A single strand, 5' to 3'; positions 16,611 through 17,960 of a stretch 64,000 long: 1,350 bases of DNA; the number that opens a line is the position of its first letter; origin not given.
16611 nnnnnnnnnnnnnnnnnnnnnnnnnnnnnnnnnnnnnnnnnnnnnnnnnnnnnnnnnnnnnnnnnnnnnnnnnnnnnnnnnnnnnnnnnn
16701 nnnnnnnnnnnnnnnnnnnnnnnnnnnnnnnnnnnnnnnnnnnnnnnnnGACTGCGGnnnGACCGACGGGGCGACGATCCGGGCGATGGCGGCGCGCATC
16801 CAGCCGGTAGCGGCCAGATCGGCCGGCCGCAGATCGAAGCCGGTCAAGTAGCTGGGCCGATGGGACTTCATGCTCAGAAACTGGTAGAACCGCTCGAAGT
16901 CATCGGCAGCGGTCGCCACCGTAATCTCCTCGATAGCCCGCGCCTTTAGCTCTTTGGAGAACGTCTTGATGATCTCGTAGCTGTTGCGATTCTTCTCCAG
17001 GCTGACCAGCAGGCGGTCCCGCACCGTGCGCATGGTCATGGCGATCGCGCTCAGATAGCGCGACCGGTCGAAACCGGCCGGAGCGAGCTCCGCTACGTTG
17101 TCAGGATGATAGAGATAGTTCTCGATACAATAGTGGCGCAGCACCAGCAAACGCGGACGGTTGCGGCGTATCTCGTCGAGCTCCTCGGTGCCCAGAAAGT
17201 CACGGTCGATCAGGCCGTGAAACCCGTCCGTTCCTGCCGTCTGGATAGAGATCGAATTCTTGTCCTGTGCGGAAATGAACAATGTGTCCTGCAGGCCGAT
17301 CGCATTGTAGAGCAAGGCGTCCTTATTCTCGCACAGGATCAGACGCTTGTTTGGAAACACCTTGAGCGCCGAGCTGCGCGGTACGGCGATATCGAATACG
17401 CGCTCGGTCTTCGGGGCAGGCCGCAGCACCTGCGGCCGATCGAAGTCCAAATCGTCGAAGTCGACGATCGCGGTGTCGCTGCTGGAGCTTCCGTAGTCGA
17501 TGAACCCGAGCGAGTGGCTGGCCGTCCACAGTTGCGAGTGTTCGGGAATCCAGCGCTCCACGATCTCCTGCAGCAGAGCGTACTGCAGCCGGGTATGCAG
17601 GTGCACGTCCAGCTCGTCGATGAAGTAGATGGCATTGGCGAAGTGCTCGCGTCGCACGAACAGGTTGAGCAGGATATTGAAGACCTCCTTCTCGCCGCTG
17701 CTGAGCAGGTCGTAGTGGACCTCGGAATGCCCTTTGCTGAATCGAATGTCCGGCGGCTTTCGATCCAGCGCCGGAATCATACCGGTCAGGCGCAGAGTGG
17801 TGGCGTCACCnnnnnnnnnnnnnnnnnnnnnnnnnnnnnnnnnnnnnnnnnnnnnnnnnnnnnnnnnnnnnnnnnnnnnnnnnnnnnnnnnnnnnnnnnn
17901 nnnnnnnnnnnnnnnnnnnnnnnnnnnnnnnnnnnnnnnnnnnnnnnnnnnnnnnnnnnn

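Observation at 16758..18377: Single-polypeptide PARIS-like protein (ABC ATPase fused to DUF4435/Toprim)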

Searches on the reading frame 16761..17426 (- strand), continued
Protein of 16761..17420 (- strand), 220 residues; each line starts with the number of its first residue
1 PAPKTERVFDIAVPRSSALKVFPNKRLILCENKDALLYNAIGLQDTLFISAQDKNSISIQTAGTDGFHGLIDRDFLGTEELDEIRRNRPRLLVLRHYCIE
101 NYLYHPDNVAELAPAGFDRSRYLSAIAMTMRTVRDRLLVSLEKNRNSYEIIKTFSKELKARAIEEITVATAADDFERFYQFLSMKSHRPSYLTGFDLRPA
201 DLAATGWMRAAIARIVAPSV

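Call 49: find_encoding_contigs(protein=P0223, flank=5000, max_places=2)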
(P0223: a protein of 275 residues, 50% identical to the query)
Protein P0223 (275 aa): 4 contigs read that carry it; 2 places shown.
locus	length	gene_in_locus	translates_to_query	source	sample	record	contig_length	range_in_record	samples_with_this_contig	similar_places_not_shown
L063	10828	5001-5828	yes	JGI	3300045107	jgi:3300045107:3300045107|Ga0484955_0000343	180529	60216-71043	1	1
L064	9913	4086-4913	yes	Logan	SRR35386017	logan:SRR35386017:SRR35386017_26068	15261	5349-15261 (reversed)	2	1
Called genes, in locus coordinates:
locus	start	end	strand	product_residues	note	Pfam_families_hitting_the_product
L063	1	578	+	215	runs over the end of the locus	PF02502:LacAB_rpiB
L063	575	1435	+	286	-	PF01791:DeoC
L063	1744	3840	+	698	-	PF00128:Alpha-amylase, PF01833:TIG, PF00686:CBM_20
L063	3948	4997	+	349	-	PF13175:AAA_15 (weak), PF13476:AAA_23, PF02463:SMC_N (faint), PF13304:AAA_21, PF13175:AAA_15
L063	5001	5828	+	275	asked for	PF14491:DUF4435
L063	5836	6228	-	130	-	PF01740:STAS, PF13466:STAS_2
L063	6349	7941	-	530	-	PF17899:Peptidase_M61_N, PF05299:Peptidase_M61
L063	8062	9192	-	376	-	PF02595:Gly_kinase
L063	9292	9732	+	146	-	PF01842:ACT, PF13740:ACT_6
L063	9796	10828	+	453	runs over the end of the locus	PF05167:DUF711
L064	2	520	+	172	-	?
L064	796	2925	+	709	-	PF00128:Alpha-amylase, PF01833:TIG, PF00686:CBM_20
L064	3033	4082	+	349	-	PF13175:AAA_15 (weak), PF13476:AAA_23, PF02463:SMC_N (faint), PF13304:AAA_21, PF13175:AAA_15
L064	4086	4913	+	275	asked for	PF14491:DUF4435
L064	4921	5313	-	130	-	PF01740:STAS, PF13466:STAS_2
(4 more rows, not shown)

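Call 50: find_encoding_contigs(protein=P0222, flank=5000, max_places=2)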
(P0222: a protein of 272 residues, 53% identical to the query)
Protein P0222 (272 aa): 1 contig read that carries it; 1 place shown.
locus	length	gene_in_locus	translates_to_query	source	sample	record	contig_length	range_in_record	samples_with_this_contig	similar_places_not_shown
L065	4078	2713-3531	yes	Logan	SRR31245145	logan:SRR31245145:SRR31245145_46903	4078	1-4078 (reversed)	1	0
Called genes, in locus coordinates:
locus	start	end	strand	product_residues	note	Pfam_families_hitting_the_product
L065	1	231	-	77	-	?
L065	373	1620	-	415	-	PF01408:GFO_IDH_MocA, PF02894:GFO_IDH_MocA_C, PF22725:GFO_IDH_MocA_C3 (weak)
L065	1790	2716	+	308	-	PF13604:AAA_30 (faint), PF13175:AAA_15, PF13304:AAA_21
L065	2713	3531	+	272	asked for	PF14491:DUF4435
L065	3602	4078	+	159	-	?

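Call 55: search_protein_families(library=padloc, proteins=[P0223, P0222, L063:3948-4994:+, L065:1790-2713:+, P0262, P0194], max_evalue=0.00001)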
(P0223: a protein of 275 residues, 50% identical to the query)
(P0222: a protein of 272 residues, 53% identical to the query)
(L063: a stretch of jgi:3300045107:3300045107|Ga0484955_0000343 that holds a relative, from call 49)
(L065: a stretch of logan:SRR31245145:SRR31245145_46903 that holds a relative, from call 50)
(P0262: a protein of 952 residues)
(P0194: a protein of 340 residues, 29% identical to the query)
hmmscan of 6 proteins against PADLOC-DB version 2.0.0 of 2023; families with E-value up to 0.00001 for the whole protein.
P0223 (275 aa): 2 families
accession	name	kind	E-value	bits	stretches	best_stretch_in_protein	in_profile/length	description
PDLC02983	AriB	-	8.3e-12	43.7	1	25-117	5-100/236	-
PDLC02981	AriAB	-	5.6e-07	26.6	1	22-122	431-536/694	-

P0222 (272 aa): 2 families
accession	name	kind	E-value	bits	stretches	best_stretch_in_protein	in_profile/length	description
PDLC02983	AriB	-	2.3e-14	52.1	1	21-243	2-229/236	-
PDLC02981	AriAB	-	1e-09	35.7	1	17-170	427-585/694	-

L063:3948-4994:+ (349 aa): 77 families (the best 25 are shown)
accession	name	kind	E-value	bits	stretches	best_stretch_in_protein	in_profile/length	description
PDLC00271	PtuA1|PtuA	-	1.8e-21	75.2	1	3-348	8-335/421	AAA ATPase domain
PDLC02980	AriA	-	3.6e-21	74.4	2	260-336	229-304/304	-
PDLC00289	PtuA1|PtuA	-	1.1e-20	72.1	2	227-347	185-304/404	AAA ATPase domain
PDLC02335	AbiLi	-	9.6e-19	65.6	1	9-345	61-250/326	AbiLi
PDLC02979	AriA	-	1.4e-18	65.9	1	2-335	7-373/373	-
PDLC00304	PtuA1|PtuA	-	4.1e-17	60.5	2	247-346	236-343/444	AAA ATPase domain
PDLC02981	AriAB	-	1.6e-16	58.1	2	1-56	6-55/694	-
PDLC04164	AriA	-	4.7e-16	57.1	1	241-334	145-235/253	-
PDLC04135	mad3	-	1.1e-15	56.1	1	259-337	254-329/374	mads_3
PDLC04182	HEC-01A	-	1.1e-15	55.5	2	264-347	281-363/406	-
PDLC00309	PtuA1|PtuA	-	2.4e-15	54.5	1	2-48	7-53/413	AAA ATPase domain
PDLC00278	PtuA1|PtuA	-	5.9e-15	53.5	1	26-346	25-342/436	AAA ATPase domain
PDLC00305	PtuA1|PtuA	-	6.7e-15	53.3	1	227-347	171-300/392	AAA ATPase domain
PDLC02914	ATPase-Toprim_I-B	-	2.2e-14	51.5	1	265-347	179-260/443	-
PDLC00292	PtuA1|PtuA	-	5.6e-14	49.5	1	195-331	435-578/726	AAA ATPase domain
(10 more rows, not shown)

L065:1790-2713:+ (308 aa): 43 families (the best 25 are shown)
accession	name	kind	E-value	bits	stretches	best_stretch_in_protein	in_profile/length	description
PDLC02980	AriA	-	6.2e-19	67.1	1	180-291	192-302/304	-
PDLC02981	AriAB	-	7.4e-13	46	1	196-291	274-376/694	-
PDLC04135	mad3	-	2.2e-12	45.2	1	206-294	244-329/374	mads_3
PDLC04164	AriA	-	9.7e-12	43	1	187-292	130-236/253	-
PDLC02979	AriA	-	3.1e-11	41.7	1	202-290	276-371/373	-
PDLC02335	AbiLi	-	1.8e-10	38.4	1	196-290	172-239/326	AbiLi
PDLC04244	PDC-M01A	-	4.2e-10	37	1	221-291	321-391/482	-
PDLC00289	PtuA1|PtuA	-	6.5e-10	36.6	1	209-291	211-291/404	AAA ATPase domain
PDLC00271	PtuA1|PtuA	-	8e-10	36.8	1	242-297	274-327/421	AAA ATPase domain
PDLC00295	PtuA1|PtuA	-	2.7e-09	34.6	0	244-291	288-333/451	AAA ATPase domain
PDLC04214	HEC-02A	-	6e-09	33.6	1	181-290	169-280/338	-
PDLC00304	PtuA1|PtuA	-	1.3e-08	32.5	0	244-300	286-340/444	AAA ATPase domain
PDLC00277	PtuA1|PtuA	-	1.3e-08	32.5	1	245-293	283-329/423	AAA ATPase domain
PDLC00273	PtuA1|PtuA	-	2.1e-08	31.6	1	221-291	198-268/375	AAA ATPase domain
PDLC03878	NsnB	-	3.7e-08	31.5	0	219-289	210-278/345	-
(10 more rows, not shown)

P0262 (952 aa): 54 families (the best 25 are shown)
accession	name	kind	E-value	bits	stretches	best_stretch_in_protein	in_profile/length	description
PDLC03878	NsnB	-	1.9e-36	124.6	2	544-729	149-340/345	-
PDLC04707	PDC-M55A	-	1.2e-28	98.2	2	539-705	218-391/421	-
PDLC02979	AriA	-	7.2e-27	93.1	2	322-664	104-373/373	-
PDLC04148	HEC-03B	-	1.5e-22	78.3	2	557-704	274-425/458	-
PDLC04178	HEC-01A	-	7.2e-16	56.2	2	2-121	8-105/399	-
PDLC02980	AriA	-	1.2e-15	56.2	1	498-664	220-303/304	-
PDLC04177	HEC-01A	-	2.2e-15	54.6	2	529-669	205-345/393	-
PDLC02335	AbiLi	-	4e-15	53.7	1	3-668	50-244/326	AbiLi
PDLC04182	HEC-01A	-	1.5e-14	51.8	2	2-92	3-95/406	-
PDLC00073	GajA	-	5.9e-14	49.9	2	1-49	1-50/589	AAA ATPase domain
PDLC04389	PDC-M07A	-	7.8e-14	49.5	1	2-47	5-50/443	-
PDLC02981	AriAB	-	7.9e-14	49.2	2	594-665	305-378/694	-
PDLC04149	HEC-04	-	3.6e-13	46.9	2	602-673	215-286/494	-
PDLC00271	PtuA1|PtuA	-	7.8e-13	46.7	2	1-134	1-143/421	AAA ATPase domain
PDLC04183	HEC-01A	-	1.3e-12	45.5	1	2-92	4-87/402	-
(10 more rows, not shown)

P0194 (340 aa): 2 families
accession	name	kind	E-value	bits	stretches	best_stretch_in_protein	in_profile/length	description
PDLC04726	PDC-M60C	-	1.2e-12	45.4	1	4-137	1-139/407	-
PDLC04725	PDC-M60B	-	1.8e-09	35.7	1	1-130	1-150/158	-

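Call 56: find_homologous_proteins(query=P0222, max_evalue=0.00001)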
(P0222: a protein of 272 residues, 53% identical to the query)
Query P0222 (272 aa): 20 proteins with E <= 0.00001 among 1800 candidates.
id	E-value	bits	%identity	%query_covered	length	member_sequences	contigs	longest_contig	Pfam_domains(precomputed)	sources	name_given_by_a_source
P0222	3.2e-178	609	100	100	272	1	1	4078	PF14491.12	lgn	-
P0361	4.3e-94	333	54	100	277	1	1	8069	PF14491.12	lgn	-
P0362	8.2e-93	329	54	98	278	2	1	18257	PF14491.12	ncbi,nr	ncbi:MAG: DUF4435 domain-containing protein [Oscillospiraceae bacterium]|nr:DUF4435 domain-containin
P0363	9.9e-91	322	53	100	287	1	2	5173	PF14491.12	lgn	-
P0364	8.0e-90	319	52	99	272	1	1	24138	-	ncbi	-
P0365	2.1e-89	318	54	99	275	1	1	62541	PF14491.12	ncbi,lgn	-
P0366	8.9e-89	316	50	100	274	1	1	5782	PF14491.12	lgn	-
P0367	1.4e-88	315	53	100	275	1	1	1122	-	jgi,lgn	jgi:hypothetical protein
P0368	1.8e-87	311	49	99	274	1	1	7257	PF14491.12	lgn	-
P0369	9.7e-87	309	52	98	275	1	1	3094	-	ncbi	-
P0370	4.9e-85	303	51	97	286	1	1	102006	-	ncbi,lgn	-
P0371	1.3e-82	295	50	100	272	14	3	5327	PF14491.12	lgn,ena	-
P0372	2.4e-81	291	46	100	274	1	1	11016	PF14491.12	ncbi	-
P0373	9.1e-80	286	49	97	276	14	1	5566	PF14491.12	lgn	-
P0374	3.1e-77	278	48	97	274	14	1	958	-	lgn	-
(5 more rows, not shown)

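Call 70: find_encoding_contigs(protein=P0194, flank=6000, max_places=2)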
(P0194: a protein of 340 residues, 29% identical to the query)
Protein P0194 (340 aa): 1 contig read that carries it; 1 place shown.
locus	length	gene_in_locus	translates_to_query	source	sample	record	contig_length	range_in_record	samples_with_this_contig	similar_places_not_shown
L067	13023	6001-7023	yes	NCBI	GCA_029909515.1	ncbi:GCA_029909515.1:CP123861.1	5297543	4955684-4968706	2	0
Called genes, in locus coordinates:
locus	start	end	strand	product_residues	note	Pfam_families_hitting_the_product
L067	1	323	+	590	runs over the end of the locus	PF05139:Erythro_esteras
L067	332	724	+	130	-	-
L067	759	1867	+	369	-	PF01527:HTH_Tnp_1, PF13384:HTH_23 (weak), PF13518:HTH_28 (faint), PF13551:HTH_29 (faint), PF13276:HTH_21, PF00665:rve, PF13683:rve_3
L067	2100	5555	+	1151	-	PF27260:Y4jQ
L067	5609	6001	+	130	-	-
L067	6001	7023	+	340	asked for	-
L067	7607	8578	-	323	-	-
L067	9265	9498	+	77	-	-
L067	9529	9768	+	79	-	-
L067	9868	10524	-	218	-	-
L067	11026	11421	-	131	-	-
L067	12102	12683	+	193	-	-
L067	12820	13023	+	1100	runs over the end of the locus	PF13715:CarbopepD_reg_2, PF07715:Plug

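Call 71: find_encoding_contigs(protein=P0185, flank=6000, max_places=2)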
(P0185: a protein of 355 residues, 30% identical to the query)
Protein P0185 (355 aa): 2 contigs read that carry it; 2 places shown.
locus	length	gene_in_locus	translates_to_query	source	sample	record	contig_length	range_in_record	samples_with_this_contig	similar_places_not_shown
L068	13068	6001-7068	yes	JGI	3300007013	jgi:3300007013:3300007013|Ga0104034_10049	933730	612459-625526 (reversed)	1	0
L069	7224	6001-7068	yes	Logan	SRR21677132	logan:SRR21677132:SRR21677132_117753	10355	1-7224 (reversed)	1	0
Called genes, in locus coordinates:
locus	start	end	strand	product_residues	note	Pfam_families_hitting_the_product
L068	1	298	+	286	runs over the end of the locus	PF00078:RVT_1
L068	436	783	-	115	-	-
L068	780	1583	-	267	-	PF01381:HTH_3, PF12844:HTH_19, PF13560:HTH_31 (weak), PF13274:SocA_Panacea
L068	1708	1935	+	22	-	-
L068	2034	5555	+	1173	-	PF27260:Y4jQ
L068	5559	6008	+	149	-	PF00072:Response_reg (faint)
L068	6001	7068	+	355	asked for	PF00072:Response_reg (weak)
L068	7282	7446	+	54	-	-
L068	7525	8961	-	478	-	PF02321:OEP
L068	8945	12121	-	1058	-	PF00873:ACR_tran, PF03176:MMPL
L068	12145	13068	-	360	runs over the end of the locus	PF25919:BSH_CusB (faint), PF00364:Biotin_lipoyl (faint), PF25917:BSH_RND, PF25973:BSH_CzcB (faint), PF25876:HH_MFP_RND (weak), PF25944:Beta-barrel_RND, PF25967:RND-MFP_C, PF25989:YknX_C (weak)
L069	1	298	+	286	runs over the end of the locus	PF00078:RVT_1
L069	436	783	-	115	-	-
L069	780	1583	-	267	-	PF01381:HTH_3, PF12844:HTH_19, PF13560:HTH_31 (weak), PF13274:SocA_Panacea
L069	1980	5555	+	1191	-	PF27260:Y4jQ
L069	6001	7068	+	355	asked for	PF00072:Response_reg (weak)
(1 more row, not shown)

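Call 75: search_solved_structures(query=A5, max_evalue=1, show_alignments=2)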
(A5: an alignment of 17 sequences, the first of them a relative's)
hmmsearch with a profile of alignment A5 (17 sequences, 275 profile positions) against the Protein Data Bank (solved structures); distinct sequences matched with E-value up to 1: 1.
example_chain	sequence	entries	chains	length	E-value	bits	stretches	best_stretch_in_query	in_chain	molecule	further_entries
2p0n_A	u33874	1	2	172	0.25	13.8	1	139-225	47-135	Hypothetical protein NMB1532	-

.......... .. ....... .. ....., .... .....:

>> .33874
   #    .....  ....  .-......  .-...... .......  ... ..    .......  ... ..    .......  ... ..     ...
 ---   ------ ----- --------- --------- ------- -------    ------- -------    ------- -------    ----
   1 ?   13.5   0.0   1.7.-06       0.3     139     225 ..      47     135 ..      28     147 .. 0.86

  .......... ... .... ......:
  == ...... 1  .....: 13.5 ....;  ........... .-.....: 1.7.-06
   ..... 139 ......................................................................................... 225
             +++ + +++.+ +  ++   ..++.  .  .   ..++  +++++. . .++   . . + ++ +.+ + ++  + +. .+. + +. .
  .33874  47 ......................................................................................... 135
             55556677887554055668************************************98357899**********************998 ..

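Call 77: search_dna_similar(query=P0222, collection=plasmids, mode=protein, max_evalue=0.001, max_rows=30)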
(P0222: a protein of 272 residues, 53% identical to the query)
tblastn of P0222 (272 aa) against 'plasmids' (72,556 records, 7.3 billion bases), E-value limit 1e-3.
Records with a match: 1; places in all: 1; records where one place covers at least 80% of the query: 1.
Best place of each record, by identity: <60% 1.
By first word of the organism name: Oceanisphaera 1.
By predicted mobility (MOB-suite, as given by PLSDB): non-mobilizable 1.
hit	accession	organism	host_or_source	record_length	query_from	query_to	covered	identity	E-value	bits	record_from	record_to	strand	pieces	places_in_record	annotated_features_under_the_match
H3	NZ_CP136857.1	Oceanisphaera sp. IT1-181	-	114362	1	237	87%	31.9%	1e-30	127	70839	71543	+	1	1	DUF4435 domain-containing protein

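Call 82: find_related_loci(query=A4, collection=viral_contigs, flank=6000)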
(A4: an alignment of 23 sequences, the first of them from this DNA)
Query A4 (222 aa) in viral_contigs; peptide patterns used: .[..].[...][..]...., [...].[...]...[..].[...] (x = any residue, [..] = any of these).
10 stretches matched a pattern, but none encodes a relative of the query by tblastn (E <= 1e-3).

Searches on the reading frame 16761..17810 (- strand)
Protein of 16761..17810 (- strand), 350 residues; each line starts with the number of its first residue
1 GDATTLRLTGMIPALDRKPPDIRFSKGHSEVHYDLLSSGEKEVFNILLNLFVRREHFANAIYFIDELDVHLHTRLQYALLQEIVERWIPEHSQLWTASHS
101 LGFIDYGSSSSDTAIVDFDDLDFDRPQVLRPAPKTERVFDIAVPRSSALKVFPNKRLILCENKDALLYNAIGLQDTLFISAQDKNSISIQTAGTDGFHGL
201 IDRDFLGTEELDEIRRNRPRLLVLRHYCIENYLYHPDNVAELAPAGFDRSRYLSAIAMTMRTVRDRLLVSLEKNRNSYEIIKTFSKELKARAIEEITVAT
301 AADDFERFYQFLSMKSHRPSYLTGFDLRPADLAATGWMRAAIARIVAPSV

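Call 64: search_protein_families(library=padloc, proteins=[window:16761-17810:-], max_evalue=1e-8)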
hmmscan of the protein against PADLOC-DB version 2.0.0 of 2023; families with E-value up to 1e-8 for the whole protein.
window:16761-17810:- (350 aa): 2 families
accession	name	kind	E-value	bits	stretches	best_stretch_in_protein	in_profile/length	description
PDLC02981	AriAB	-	1.2e-11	42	1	30-237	304-525/694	-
PDLC02980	AriA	-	5e-09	34.5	1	31-105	233-304/304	-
